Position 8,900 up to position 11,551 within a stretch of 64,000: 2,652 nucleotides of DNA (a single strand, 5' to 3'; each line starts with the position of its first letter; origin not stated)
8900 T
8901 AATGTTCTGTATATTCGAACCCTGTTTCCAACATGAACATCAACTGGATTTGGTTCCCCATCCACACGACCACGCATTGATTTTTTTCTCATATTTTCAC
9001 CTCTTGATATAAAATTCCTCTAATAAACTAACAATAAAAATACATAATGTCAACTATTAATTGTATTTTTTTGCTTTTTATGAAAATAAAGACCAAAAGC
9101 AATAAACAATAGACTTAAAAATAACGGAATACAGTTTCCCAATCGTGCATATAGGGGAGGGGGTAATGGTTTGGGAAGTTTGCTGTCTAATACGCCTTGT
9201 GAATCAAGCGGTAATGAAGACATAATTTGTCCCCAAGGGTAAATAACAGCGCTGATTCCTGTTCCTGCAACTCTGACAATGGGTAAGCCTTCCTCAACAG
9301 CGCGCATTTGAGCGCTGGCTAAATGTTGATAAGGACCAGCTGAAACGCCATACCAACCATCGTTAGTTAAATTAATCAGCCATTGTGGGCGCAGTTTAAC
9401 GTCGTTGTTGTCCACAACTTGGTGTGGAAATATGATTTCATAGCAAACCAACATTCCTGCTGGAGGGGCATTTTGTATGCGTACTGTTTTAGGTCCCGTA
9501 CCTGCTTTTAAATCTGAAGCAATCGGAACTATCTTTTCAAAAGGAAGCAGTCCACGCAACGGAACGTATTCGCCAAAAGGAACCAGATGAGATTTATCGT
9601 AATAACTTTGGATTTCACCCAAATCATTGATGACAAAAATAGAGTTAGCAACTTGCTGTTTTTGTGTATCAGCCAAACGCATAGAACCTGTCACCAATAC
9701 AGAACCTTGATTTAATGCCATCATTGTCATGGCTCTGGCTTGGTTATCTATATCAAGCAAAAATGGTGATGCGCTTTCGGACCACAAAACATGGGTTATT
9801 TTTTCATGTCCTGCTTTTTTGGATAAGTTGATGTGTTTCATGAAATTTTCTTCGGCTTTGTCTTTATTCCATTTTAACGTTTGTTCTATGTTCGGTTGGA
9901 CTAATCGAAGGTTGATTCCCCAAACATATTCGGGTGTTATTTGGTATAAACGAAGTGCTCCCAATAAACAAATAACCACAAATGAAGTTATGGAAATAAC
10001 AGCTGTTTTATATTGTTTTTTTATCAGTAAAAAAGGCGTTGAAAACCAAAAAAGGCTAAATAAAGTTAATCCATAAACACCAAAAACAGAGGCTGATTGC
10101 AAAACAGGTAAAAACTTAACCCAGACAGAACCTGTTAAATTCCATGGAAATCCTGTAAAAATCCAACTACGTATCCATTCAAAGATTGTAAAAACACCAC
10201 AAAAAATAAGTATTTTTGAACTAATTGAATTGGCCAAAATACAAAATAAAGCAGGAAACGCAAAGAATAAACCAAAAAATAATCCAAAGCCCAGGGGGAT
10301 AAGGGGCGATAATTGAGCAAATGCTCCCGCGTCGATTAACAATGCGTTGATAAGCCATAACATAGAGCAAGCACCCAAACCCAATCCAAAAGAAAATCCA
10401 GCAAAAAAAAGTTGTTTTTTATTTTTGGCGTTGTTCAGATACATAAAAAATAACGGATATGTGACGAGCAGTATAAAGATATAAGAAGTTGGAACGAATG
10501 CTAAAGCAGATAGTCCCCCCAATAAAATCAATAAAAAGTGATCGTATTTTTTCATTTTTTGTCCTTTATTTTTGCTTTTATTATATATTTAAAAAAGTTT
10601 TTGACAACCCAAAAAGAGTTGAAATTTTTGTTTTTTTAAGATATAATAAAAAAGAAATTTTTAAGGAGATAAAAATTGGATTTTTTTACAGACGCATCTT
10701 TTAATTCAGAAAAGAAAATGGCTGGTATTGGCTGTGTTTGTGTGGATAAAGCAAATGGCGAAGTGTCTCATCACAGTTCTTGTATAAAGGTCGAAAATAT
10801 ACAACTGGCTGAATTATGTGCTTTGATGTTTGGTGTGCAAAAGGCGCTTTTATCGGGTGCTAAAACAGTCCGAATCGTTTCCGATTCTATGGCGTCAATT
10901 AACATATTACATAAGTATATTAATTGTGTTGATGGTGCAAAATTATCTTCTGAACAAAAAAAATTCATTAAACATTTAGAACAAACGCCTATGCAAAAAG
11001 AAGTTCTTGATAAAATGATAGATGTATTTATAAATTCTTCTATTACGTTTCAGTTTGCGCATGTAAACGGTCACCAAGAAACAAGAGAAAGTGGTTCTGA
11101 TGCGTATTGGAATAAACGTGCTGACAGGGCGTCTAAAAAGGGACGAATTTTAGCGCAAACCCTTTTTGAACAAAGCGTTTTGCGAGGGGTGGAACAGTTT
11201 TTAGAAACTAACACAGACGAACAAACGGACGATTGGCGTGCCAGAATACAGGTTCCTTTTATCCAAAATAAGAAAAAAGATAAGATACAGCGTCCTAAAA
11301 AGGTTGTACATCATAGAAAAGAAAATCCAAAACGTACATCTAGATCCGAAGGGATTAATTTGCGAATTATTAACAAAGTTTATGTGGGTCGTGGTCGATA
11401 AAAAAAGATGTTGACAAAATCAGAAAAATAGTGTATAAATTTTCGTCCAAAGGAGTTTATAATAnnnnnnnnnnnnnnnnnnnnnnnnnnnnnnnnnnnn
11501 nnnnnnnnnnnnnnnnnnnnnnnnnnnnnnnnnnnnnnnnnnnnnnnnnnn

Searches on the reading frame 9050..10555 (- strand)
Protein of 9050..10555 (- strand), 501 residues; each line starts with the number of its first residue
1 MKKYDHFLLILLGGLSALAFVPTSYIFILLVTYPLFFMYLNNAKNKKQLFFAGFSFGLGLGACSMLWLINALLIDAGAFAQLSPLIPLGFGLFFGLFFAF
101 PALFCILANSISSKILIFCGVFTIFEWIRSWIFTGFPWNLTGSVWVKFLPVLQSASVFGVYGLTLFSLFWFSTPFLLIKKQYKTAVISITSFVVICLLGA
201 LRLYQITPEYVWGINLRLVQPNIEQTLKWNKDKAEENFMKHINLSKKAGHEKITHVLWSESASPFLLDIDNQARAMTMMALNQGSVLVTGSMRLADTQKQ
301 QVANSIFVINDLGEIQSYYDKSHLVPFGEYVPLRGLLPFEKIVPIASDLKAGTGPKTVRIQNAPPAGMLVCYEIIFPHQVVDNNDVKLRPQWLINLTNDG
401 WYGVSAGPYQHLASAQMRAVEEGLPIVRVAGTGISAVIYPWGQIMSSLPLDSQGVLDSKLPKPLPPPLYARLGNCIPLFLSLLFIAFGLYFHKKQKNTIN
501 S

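Call 22: search_protein_families(library=pfam, proteins=[window:9050-10555:-], max_evalue=0.0001)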
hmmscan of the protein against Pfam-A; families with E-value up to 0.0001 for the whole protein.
window:9050-10555:- (501 aa): 2 families
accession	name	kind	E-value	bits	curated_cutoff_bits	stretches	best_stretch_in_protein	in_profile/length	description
PF00795.27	CN_hydrolase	-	1.7e-26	93.5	23.2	1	217-458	3-244/256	Carbon-nitrogen hydrolase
PF20154.4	LNT_N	-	6.3e-24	85.4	27.1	1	13-168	2-154/159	Apolipoprotein N-acyltransferase N-terminal domain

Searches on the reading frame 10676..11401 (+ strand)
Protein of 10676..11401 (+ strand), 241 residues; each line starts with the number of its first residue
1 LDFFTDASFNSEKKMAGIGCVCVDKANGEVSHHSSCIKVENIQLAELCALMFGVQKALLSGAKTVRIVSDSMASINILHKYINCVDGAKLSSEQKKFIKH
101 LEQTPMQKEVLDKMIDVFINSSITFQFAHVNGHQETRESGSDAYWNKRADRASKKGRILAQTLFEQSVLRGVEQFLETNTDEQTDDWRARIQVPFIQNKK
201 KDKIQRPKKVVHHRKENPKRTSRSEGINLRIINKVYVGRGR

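Call 22: search_protein_families(library=pfam, proteins=[window:10676-11401:+], max_evalue=0.0001)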
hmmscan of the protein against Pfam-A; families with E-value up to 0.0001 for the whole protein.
window:10676-11401:+ (241 aa): 2 families
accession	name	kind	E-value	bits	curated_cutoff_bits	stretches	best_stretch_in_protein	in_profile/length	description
PF00075.30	RNase_H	-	4.5e-13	50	25.8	1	3-156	6-139/141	RNase H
PF13456.12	RVT_3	-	8.5e-08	32.6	21.6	1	5-79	2-77/123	Reverse transcriptase-like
